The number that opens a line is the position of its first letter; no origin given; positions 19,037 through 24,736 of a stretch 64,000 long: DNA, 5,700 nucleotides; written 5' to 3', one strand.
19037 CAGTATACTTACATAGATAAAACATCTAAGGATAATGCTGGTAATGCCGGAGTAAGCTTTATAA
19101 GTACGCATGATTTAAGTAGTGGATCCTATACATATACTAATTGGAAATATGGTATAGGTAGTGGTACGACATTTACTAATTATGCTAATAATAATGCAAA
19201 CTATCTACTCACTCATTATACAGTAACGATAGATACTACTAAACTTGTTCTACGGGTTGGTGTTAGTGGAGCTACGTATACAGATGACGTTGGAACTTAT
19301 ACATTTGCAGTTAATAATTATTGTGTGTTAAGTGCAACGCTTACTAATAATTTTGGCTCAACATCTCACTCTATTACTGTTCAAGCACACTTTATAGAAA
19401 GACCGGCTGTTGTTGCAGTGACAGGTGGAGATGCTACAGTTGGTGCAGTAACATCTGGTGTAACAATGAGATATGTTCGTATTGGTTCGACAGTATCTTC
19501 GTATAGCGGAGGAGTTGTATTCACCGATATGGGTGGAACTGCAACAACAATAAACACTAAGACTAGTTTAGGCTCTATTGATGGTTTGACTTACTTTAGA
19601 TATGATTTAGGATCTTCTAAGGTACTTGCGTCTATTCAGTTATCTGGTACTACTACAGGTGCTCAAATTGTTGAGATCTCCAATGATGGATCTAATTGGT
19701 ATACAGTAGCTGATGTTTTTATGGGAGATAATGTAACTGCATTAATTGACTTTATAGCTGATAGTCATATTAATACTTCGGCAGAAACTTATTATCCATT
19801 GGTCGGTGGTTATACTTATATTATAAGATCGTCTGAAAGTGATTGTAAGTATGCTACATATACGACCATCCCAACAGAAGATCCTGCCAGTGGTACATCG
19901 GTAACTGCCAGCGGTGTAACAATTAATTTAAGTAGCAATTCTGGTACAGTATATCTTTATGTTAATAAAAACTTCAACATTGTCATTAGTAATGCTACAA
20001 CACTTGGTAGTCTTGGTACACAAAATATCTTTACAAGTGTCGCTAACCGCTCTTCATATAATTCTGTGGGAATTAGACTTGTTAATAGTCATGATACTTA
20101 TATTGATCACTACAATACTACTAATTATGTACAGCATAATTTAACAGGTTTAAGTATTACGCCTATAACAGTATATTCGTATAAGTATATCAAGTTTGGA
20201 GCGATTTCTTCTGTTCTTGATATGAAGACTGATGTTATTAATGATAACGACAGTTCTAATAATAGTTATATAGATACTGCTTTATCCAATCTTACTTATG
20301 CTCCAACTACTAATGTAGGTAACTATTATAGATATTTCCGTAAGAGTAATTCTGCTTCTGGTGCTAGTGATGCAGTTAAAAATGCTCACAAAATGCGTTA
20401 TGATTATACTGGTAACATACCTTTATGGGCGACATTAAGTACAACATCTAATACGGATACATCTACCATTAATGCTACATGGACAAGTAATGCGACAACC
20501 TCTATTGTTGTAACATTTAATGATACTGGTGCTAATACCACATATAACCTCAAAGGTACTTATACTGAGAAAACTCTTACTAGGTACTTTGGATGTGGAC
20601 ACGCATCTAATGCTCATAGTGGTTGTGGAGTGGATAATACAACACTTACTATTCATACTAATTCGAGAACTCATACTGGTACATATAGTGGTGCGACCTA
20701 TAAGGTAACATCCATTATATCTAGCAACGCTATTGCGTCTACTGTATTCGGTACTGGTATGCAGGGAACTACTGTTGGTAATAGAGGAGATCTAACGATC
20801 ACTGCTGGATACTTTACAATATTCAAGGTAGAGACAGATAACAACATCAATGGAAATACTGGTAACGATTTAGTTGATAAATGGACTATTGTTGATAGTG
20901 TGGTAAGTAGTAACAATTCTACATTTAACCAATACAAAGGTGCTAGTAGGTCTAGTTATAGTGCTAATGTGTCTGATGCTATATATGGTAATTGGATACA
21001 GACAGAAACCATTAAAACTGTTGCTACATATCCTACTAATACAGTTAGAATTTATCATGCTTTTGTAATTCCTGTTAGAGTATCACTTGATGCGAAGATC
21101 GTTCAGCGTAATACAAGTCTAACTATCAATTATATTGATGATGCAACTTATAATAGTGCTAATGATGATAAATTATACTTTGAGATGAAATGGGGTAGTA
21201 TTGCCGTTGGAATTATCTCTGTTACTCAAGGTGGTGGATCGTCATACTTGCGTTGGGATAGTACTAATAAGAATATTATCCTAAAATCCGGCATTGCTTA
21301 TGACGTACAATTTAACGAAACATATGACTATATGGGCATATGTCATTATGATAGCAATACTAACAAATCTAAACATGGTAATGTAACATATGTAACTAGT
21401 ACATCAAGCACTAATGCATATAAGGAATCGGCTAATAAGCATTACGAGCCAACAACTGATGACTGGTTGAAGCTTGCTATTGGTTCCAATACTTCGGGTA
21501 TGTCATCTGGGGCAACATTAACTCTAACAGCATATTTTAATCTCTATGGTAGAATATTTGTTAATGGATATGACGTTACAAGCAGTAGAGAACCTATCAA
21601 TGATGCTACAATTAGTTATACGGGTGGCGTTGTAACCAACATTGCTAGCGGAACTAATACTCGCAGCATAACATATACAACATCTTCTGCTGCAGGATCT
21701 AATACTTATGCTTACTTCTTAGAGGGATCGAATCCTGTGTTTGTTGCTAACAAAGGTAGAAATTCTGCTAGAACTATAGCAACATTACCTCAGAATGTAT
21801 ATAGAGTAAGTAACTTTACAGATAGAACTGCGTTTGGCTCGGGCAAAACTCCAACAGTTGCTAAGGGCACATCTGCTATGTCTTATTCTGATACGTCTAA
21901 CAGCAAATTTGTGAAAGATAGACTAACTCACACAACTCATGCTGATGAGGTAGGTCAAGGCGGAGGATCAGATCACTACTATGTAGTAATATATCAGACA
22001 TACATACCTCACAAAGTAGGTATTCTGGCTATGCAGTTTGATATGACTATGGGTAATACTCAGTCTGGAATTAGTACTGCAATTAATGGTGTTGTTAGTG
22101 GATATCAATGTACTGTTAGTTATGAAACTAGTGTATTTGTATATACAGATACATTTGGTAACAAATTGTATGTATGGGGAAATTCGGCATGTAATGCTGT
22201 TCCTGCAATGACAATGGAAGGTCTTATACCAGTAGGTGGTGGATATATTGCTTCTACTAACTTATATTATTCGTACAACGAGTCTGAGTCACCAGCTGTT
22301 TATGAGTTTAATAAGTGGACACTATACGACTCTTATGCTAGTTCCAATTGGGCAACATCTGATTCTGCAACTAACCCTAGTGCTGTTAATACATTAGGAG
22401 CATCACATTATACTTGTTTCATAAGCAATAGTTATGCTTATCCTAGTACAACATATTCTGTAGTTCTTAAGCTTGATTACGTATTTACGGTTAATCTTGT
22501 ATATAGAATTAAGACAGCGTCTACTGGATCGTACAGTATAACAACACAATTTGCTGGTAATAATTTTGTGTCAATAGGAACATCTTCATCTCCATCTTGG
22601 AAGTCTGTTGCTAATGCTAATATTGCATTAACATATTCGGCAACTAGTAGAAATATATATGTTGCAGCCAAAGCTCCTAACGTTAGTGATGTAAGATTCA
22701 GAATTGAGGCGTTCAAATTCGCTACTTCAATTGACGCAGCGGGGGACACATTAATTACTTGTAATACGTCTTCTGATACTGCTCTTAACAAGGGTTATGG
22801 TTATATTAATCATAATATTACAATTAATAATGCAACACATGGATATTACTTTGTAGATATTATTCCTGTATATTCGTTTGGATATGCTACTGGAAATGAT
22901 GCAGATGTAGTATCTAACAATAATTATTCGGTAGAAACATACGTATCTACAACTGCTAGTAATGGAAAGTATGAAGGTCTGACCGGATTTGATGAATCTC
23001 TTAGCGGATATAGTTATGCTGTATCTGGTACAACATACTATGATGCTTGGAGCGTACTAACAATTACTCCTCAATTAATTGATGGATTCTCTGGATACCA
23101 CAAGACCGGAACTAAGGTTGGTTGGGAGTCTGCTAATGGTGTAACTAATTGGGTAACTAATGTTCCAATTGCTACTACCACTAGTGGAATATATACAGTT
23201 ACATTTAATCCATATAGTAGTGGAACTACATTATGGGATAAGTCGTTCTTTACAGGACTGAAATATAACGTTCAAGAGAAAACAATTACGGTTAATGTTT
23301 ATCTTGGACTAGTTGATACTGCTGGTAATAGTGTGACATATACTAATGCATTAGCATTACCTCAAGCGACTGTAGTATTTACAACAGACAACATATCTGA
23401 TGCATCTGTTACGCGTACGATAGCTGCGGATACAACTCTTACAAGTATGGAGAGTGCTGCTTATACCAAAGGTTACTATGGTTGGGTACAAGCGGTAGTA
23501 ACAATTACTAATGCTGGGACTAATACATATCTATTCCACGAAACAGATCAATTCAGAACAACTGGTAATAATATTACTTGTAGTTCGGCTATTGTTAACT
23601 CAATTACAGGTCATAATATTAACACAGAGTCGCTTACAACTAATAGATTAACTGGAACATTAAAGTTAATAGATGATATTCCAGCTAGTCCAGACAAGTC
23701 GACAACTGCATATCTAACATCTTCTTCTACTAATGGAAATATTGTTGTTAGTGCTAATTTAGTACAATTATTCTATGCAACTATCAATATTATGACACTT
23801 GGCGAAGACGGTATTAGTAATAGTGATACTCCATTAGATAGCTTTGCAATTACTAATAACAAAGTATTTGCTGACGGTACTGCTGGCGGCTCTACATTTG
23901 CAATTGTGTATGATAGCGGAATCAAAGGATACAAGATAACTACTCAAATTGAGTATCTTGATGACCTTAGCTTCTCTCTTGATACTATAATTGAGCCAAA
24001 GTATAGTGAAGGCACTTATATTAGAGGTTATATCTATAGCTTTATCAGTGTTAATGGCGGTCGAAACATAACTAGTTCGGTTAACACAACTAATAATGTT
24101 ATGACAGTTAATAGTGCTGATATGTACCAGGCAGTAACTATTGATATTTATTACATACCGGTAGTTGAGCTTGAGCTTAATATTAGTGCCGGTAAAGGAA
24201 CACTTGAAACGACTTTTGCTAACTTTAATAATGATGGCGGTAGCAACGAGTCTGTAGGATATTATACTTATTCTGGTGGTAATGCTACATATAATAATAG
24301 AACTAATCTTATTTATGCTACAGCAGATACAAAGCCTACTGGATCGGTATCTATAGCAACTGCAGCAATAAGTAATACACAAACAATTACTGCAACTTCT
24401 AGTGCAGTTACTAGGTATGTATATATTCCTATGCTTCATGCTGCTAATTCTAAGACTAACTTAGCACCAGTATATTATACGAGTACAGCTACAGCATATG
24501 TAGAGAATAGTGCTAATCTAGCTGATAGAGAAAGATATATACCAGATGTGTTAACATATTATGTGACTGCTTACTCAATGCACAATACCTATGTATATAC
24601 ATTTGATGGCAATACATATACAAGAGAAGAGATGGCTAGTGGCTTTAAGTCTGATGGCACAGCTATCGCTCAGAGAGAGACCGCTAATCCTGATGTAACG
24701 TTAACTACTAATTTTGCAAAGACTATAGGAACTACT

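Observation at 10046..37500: At least nine diverged beta-helix modules with conserved N-cap and C-cap motifs inside the giant protein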

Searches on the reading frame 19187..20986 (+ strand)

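Call 104: search_protein_families(library=pfam, proteins=[window:19187-20986:+], max_evalue=1)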
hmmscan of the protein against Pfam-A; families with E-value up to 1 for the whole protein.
window:19187-20986:+ (600 aa): 1 family
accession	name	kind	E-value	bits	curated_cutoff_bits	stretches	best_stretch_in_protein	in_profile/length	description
PF18692.7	DUF5640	-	0.7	10.2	28.5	1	428-500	3-82/85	Family of unknown function (DUF5640)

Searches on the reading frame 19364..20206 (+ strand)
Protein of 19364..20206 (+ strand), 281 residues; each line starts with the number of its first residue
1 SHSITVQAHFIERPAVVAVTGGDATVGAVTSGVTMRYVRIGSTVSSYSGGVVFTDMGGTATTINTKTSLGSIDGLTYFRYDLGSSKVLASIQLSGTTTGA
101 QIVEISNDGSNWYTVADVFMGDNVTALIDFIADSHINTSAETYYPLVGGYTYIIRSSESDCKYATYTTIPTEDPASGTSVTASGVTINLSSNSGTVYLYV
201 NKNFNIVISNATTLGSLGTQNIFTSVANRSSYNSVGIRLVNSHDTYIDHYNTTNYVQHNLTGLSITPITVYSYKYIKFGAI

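Call 100: search_protein_families(library=pfam, proteins=[window:19364-20206:+], max_evalue=10)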
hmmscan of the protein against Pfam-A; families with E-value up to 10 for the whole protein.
window:19364-20206:+ (281 aa): 2 families
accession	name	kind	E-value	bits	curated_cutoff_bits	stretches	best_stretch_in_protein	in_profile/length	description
PF22633.2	F5_F8_type_C_2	-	0.033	15.3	27.8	1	77-123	21-73/91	NedA-like, galactose-binding domain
PF00754.31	F5_F8_type_C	-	0.079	13.5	28.2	1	76-118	35-85/127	F5/8 type C domain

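Call 102: search_solved_structures(query=A7, max_evalue=10, show_alignments=2)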
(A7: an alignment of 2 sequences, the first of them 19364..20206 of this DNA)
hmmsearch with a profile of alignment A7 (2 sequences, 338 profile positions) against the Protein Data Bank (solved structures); distinct sequences matched with E-value up to 10: 1.
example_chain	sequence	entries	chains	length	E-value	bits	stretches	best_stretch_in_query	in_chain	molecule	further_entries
2ii1_A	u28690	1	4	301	1.3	11.4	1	230-299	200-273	Acetamidase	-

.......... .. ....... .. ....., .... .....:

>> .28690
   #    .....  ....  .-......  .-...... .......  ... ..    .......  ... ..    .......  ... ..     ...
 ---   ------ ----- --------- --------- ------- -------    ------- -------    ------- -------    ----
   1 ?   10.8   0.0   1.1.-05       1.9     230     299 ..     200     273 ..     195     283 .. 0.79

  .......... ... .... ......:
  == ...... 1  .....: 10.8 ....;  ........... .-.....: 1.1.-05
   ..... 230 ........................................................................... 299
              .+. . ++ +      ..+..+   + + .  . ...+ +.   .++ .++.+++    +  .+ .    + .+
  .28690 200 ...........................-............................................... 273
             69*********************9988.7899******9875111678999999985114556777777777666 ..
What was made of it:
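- Tried and rejected: The discoidin-like hint at aa 3225-3345: sub-threshold in Pfam (E 0.03-0.08) and unsupported by a PDB profile search (calls 100, 102).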

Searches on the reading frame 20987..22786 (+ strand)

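Call 104: search_protein_families(library=pfam, proteins=[window:20987-22786:+], max_evalue=1)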
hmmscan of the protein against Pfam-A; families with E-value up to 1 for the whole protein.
window:20987-22786:+ (600 aa): 1 family
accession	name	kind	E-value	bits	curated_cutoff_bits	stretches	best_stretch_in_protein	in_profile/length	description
PF23896.1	DUF7244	-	0.11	13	27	0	41-64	8-31/57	Domain of unknown function (DUF7244)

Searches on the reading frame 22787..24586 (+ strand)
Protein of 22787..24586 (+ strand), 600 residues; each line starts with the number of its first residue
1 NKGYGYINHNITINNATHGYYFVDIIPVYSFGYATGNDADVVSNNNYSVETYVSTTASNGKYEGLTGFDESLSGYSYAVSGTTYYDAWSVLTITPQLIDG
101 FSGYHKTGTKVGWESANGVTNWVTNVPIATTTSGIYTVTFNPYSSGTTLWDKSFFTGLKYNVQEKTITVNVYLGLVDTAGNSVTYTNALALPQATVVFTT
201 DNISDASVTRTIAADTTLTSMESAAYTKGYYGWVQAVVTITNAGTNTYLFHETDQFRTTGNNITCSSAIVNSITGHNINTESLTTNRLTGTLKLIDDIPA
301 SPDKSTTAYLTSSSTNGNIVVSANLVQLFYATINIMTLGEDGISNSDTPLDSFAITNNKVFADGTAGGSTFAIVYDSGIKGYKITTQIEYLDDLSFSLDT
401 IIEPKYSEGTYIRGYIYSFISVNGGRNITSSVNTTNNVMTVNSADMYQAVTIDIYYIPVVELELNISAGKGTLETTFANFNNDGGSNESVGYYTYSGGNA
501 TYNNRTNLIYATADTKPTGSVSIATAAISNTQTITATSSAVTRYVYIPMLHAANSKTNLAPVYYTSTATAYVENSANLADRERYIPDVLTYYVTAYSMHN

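Call 104: search_protein_families(library=pfam, proteins=[window:22787-24586:+], max_evalue=1)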
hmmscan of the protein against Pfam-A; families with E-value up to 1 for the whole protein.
window:22787-24586:+ (600 aa): 1 family
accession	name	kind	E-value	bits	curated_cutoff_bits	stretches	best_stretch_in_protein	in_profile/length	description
PF17163.9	DUF5125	-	0.01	16.2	27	1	73-167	28-116/188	Domain of unknown function (DUF5125)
